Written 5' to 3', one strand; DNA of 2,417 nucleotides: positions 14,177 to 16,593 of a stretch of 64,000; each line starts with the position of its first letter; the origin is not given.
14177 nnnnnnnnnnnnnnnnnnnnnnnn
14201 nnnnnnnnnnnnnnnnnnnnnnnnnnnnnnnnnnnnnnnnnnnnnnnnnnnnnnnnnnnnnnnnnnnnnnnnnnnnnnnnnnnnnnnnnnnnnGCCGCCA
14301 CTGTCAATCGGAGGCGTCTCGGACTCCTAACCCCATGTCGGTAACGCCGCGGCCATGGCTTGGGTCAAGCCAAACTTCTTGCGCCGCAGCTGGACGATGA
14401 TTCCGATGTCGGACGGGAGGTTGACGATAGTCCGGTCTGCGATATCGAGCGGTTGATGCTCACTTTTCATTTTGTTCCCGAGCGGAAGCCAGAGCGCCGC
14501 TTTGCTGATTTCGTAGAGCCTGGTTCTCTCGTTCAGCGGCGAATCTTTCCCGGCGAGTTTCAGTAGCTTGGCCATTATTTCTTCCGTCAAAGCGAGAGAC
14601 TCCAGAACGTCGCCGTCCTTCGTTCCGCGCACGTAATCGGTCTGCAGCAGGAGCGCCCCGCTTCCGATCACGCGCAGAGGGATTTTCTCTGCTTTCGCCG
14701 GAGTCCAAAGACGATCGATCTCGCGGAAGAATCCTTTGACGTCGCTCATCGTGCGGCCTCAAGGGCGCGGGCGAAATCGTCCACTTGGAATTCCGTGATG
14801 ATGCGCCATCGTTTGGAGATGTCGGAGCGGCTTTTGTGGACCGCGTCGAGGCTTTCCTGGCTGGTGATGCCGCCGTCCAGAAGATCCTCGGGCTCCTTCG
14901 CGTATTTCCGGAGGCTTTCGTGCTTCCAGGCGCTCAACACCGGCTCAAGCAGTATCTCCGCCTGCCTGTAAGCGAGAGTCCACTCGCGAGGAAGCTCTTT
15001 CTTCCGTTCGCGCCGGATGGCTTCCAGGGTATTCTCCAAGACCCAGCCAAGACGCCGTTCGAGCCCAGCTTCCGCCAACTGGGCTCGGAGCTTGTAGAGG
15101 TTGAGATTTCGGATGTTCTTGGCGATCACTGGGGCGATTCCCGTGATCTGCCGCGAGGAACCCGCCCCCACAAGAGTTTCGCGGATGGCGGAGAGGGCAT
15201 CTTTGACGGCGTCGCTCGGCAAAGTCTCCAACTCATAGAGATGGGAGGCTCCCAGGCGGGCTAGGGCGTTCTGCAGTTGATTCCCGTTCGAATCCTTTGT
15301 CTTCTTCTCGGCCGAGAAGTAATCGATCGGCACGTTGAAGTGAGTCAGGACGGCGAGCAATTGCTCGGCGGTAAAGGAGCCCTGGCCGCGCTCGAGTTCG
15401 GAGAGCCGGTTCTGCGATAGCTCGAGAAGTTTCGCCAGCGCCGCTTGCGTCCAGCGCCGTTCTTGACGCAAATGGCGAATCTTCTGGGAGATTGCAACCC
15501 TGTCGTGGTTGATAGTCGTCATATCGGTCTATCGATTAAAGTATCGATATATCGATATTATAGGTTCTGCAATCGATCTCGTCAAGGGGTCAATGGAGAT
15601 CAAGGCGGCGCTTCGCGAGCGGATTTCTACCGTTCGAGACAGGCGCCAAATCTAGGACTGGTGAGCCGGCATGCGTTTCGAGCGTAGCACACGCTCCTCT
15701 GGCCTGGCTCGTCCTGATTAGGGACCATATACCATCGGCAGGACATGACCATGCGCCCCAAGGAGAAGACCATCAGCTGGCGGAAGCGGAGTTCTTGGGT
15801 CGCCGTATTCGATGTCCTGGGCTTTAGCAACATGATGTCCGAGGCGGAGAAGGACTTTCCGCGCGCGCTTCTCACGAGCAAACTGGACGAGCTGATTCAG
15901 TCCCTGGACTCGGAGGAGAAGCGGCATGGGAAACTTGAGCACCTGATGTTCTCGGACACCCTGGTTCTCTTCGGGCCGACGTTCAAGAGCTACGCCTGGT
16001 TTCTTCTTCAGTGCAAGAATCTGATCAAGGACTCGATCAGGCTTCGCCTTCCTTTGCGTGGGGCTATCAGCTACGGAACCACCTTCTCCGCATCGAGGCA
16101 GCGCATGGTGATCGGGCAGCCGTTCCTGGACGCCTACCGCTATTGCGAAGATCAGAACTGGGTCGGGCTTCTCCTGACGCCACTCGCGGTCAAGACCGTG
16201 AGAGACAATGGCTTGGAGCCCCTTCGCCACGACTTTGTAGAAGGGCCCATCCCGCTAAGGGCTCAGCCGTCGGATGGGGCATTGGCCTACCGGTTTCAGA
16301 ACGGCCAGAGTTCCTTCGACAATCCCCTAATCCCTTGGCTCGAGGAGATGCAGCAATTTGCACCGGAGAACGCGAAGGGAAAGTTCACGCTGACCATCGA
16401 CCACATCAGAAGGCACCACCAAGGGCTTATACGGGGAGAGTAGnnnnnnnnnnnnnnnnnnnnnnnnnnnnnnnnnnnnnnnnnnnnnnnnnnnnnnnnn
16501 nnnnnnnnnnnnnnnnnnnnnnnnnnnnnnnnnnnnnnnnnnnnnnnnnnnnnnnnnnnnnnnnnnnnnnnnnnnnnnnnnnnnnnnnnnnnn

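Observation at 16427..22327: Tightly coupled four-gene operon: RloC-like zinc-hook ATPase, two HEPN proteins and a nuclease-like protein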

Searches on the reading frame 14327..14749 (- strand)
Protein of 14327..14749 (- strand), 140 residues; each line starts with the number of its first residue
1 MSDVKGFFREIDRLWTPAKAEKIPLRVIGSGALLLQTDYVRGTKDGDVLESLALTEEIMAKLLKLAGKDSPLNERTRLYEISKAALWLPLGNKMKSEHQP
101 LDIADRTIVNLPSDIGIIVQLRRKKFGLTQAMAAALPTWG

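Call 7: search_protein_families(library=pfam, proteins=[window:14327-14749:-], max_evalue=0.01)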
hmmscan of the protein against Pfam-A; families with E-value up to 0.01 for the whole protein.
window:14327-14749:- (140 aa): 1 family
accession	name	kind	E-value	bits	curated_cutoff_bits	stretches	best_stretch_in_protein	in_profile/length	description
PF19502.5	DUF6036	-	0.0049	17.1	23.6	1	21-62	18-56/164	Nucleotidyltransferase of unknown function (DUF6036)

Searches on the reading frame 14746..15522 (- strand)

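Call 7: search_protein_families(library=pfam, proteins=[window:14746-15522:-], max_evalue=0.01)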
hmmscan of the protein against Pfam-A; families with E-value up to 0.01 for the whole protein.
window:14746-15522:- (258 aa): 5 families
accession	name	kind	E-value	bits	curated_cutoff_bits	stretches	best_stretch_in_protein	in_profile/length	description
PF01381.28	HTH_3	-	7.3e-12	45.6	23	1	15-69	1-55/55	Helix-turn-helix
PF13560.12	HTH_31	-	6.8e-11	42.8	27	1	13-65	4-57/64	Helix-turn-helix domain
PF13744.12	HTH_37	-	6e-07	29.6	27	1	8-61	16-70/80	Helix-turn-helix domain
PF12844.13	HTH_19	-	2.3e-06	27.8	30.2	1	13-69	2-58/64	Helix-turn-helix domain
PF13443.12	HTH_26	-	8.6e-05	23.1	22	1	14-66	1-54/63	Cro/C1-type HTH DNA-binding domain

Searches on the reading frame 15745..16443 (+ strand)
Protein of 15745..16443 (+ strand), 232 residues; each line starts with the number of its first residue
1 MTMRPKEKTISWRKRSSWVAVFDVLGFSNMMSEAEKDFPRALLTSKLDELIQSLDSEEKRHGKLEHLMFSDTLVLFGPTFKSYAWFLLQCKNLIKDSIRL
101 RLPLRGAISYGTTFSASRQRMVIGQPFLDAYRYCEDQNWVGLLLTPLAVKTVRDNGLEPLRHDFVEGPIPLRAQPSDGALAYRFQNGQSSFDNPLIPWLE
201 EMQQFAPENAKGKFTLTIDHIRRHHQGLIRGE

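Call 7: search_protein_families(library=pfam, proteins=[window:15745-16443:+], max_evalue=0.01)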
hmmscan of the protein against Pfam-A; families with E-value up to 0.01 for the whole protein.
window:15745-16443:+ (232 aa): 0 families

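Call 25: search_protein_families(library=padloc, proteins=[window:15745-16443:+], max_evalue=0.01)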
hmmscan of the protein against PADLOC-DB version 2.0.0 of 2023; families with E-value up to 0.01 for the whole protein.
window:15745-16443:+ (232 aa): 0 families

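Call 72: search_protein_families(library=pfam, proteins=[window:15745-16443:+], max_evalue=0.1)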
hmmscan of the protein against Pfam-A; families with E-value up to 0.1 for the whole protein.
window:15745-16443:+ (232 aa): 0 families

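Call 84: search_solved_structures(query=window:15745-16443:+, max_evalue=10, show_alignments=2)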
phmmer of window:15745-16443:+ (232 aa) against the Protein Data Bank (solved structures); distinct sequences matched with E-value up to 10: 1.
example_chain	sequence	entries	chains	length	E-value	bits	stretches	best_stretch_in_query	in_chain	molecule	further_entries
2pq6_A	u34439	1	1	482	1.6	11.4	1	53-115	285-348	UDP-glucuronosyl/UDP-glucosyltransferase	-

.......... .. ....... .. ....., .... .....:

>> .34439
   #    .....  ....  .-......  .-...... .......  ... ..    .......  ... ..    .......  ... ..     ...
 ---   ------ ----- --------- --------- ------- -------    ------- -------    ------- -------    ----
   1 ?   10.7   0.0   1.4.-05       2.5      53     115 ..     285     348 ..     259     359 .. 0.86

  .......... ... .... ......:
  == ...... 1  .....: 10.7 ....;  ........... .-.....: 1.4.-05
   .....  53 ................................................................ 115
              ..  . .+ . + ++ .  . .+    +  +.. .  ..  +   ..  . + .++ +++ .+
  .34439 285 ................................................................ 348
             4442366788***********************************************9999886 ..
